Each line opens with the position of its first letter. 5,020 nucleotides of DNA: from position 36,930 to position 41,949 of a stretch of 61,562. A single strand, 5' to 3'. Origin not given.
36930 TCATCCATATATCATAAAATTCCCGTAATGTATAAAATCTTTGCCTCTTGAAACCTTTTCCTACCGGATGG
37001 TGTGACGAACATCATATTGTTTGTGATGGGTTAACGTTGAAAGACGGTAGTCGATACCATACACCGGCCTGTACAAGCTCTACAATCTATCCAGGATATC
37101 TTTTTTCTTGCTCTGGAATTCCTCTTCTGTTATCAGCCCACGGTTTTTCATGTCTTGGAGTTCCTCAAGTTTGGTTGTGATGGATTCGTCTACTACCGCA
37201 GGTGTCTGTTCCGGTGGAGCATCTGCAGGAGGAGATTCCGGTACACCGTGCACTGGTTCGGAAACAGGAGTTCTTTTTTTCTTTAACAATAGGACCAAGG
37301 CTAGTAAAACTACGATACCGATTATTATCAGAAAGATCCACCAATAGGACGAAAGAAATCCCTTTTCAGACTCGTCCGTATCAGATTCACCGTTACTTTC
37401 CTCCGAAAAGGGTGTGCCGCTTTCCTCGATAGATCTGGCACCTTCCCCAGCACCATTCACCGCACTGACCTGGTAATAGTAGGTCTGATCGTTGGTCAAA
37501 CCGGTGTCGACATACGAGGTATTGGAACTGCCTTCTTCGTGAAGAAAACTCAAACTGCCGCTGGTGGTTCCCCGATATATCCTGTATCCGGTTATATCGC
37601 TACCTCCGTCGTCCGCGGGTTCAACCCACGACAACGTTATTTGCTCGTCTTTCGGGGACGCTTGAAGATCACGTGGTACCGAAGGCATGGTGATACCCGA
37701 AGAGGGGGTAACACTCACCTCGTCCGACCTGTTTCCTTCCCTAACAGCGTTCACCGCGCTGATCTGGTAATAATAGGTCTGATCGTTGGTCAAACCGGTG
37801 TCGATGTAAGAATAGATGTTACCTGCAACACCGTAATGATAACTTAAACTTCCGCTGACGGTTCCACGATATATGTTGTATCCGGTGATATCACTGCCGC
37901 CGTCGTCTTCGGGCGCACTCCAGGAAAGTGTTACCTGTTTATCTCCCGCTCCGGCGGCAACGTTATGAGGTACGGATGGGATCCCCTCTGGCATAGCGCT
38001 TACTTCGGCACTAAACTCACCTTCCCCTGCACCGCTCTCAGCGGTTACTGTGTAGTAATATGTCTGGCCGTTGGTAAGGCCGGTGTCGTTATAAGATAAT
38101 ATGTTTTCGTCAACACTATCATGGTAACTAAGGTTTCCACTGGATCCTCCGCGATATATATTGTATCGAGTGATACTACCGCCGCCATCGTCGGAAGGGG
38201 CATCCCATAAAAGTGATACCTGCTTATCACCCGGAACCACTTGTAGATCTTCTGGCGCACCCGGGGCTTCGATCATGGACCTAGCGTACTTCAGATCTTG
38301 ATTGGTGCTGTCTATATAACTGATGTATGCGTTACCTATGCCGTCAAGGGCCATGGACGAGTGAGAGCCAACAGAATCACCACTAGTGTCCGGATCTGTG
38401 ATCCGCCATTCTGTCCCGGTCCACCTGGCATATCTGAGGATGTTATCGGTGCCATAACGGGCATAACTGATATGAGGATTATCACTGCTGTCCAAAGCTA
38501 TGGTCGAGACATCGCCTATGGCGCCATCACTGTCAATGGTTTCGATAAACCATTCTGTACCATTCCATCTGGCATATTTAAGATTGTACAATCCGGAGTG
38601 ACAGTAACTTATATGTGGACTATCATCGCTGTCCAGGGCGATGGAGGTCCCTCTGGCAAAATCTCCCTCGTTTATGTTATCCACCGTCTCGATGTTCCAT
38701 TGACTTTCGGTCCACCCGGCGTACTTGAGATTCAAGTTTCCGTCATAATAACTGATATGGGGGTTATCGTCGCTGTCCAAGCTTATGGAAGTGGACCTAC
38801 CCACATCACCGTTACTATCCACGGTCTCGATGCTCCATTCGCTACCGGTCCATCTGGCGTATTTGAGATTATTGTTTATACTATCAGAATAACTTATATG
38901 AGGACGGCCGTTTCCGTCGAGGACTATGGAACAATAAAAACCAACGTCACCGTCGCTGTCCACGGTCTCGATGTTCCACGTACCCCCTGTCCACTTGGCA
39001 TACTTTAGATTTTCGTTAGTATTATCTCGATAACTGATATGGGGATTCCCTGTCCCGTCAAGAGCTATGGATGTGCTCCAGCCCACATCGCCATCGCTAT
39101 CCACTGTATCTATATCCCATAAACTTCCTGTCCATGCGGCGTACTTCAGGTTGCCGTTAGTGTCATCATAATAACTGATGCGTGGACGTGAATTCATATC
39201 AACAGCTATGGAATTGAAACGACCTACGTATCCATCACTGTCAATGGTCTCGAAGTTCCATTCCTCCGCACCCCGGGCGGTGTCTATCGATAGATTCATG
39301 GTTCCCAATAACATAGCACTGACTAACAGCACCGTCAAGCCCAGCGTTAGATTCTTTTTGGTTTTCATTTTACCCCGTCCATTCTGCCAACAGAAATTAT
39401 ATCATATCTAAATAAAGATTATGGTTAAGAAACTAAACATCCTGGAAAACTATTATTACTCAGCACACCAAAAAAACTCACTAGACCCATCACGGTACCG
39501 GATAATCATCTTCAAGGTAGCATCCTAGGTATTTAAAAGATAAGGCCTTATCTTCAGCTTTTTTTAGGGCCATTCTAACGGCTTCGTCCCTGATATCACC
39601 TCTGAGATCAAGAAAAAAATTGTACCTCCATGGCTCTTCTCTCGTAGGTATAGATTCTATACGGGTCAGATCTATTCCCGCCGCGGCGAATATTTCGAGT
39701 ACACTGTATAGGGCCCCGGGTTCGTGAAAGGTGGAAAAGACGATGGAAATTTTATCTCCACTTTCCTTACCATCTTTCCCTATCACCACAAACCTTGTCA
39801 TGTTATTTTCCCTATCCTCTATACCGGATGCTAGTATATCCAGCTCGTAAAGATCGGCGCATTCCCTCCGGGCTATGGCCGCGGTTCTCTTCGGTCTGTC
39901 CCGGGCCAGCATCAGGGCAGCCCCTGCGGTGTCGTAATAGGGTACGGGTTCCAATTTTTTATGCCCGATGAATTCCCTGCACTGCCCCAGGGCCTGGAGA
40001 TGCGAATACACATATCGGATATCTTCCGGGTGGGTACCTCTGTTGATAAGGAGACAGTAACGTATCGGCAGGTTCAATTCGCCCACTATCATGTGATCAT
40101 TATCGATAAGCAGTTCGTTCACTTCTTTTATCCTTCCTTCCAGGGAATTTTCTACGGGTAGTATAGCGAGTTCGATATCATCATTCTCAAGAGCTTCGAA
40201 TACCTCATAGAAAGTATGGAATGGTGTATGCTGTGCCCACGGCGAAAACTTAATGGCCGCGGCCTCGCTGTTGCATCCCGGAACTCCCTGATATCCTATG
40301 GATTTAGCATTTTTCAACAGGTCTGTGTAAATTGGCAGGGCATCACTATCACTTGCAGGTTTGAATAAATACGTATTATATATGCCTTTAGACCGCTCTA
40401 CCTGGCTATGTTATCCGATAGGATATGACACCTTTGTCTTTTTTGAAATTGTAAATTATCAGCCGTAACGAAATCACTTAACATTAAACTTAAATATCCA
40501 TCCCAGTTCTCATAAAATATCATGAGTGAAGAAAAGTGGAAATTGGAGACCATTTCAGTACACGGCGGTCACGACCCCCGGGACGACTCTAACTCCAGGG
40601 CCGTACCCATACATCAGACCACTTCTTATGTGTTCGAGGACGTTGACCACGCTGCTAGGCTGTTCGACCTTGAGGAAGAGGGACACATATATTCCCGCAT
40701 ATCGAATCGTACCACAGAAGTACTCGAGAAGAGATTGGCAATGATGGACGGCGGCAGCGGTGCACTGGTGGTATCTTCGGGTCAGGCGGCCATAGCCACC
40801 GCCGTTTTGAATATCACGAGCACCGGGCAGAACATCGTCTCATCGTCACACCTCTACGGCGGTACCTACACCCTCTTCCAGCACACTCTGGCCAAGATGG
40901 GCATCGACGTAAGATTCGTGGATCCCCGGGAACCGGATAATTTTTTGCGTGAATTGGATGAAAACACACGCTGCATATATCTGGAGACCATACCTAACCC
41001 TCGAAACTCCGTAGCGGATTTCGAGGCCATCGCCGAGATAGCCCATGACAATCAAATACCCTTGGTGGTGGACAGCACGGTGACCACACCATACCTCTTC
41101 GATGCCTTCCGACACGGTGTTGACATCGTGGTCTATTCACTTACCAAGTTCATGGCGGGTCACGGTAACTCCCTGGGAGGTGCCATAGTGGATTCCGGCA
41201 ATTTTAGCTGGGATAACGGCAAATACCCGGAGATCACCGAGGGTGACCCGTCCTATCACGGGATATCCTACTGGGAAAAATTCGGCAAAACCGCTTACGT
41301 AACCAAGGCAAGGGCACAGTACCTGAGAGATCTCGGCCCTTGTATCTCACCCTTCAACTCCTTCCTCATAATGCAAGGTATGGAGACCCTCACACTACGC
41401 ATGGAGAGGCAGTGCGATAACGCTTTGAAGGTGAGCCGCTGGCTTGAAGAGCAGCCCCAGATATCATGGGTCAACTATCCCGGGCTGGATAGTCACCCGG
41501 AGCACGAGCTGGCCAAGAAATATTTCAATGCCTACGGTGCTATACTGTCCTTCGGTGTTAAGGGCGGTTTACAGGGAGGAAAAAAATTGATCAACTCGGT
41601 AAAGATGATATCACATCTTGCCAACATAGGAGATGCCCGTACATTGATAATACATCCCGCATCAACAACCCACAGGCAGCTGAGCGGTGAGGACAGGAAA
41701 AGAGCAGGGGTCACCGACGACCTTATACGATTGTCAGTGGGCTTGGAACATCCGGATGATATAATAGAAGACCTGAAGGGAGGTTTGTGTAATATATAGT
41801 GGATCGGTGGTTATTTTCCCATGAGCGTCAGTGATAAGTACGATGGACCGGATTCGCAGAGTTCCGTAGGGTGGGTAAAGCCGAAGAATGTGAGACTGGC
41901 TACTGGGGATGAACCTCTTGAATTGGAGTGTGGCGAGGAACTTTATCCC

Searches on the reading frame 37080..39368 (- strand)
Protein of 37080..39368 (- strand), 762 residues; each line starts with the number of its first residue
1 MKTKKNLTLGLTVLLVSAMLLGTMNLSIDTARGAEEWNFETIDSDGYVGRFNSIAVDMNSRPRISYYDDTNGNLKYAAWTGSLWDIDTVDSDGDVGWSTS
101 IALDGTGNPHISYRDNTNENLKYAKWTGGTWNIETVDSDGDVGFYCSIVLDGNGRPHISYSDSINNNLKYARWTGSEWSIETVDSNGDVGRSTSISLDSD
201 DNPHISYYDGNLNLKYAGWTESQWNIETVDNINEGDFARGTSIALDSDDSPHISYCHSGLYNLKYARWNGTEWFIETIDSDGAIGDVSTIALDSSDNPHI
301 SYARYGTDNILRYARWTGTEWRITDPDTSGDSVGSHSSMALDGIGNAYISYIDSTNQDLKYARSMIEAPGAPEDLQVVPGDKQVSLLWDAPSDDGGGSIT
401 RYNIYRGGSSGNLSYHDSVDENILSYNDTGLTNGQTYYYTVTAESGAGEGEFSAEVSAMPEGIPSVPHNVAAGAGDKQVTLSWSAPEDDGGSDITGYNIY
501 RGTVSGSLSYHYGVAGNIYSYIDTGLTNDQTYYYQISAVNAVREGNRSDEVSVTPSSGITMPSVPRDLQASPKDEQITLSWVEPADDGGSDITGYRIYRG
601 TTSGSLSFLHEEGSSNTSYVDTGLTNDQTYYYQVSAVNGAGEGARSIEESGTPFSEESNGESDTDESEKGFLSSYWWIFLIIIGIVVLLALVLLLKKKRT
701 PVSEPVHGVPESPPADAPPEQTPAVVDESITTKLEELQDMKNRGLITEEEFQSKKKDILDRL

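Call 39: search_protein_families(library=pfam, proteins=[window:37080-39368:-], max_evalue=0.001)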
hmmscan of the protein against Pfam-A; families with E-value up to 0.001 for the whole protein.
window:37080-39368:- (762 aa): 10 families
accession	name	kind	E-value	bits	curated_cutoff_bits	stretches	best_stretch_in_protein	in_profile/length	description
PF00041.27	fn3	-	5.5e-34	116.7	25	3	564-648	2-80/84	Fibronectin type III domain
PF16656.11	Pur_ac_phosph_N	-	9.8e-12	45.7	30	0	473-552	9-90/93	Purple acid Phosphatase, N-terminal domain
PF23911.1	DUF7253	-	5e-11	43.3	25.1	0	113-137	64-88/110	Domain of unknown function (DUF7253)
PF15892.11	BNR_4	-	1.7e-09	37.9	27.3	0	271-325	211-268/272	BNR repeat-containing family member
PF25788.1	Ig_Rha78A_N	-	7.7e-09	36.2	27.4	0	574-642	17-89/105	Rha78A-like, N-terminal immunoglobulin domain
PF09851.14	SHOCT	-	3.6e-08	33.3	27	1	733-759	2-28/28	Short C-terminal domain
PF25523.1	Ig_RIMBP2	-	2.8e-05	24.5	27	0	462-500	1-46/105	RIMBP2-like, immunoglobulin-like domain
PF05120.17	GvpG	-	0.00024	21.6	30.6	1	728-762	31-65/67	Gas vesicle protein G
PF16655.11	PhoD_N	-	0.00031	21.7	30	0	622-636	64-78/90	PhoD-like phosphatase, N-terminal domain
PF24489.1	Ig_J_second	-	0.0004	20.8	27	0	615-654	55-94/105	Tip attachment protein J second Ig-like domain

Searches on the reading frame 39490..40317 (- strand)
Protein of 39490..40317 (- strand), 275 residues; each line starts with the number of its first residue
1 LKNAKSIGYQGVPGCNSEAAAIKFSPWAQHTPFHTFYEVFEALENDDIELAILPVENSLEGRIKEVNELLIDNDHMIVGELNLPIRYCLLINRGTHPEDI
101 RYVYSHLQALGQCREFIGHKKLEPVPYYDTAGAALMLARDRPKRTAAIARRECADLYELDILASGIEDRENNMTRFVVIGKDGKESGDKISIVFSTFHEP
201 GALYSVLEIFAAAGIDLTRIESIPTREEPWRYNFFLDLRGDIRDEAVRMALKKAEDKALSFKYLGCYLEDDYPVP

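Call 39: search_protein_families(library=pfam, proteins=[window:39490-40317:-], max_evalue=0.001)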
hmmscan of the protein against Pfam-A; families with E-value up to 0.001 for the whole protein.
window:39490-40317:- (275 aa): 2 families
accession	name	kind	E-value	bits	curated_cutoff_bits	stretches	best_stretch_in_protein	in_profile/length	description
PF00800.23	PDT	-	1e-55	188.8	25.2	1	7-182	1-179/181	Prephenate dehydratase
PF01842.31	ACT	-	1.4e-09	38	27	1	198-255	9-65/66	ACT domain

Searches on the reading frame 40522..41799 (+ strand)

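Call 39: search_protein_families(library=pfam, proteins=[window:40522-41799:+], max_evalue=0.001)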
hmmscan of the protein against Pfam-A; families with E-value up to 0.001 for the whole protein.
window:40522-41799:+ (425 aa): 3 families
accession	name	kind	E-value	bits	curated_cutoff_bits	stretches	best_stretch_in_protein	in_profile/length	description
PF01053.26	Cys_Met_Meta_PP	-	1e-132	442.7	27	1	9-422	1-380/381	Cys/Met metabolism PLP-dependent enzyme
PF00155.27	Aminotran_1_2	-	5.1e-05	23.1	19.7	1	66-260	45-250/361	Aminotransferase class I and II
PF00266.25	Aminotran_5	-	8.5e-05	22.1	21.5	1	83-215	66-207/371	Aminotransferase class-V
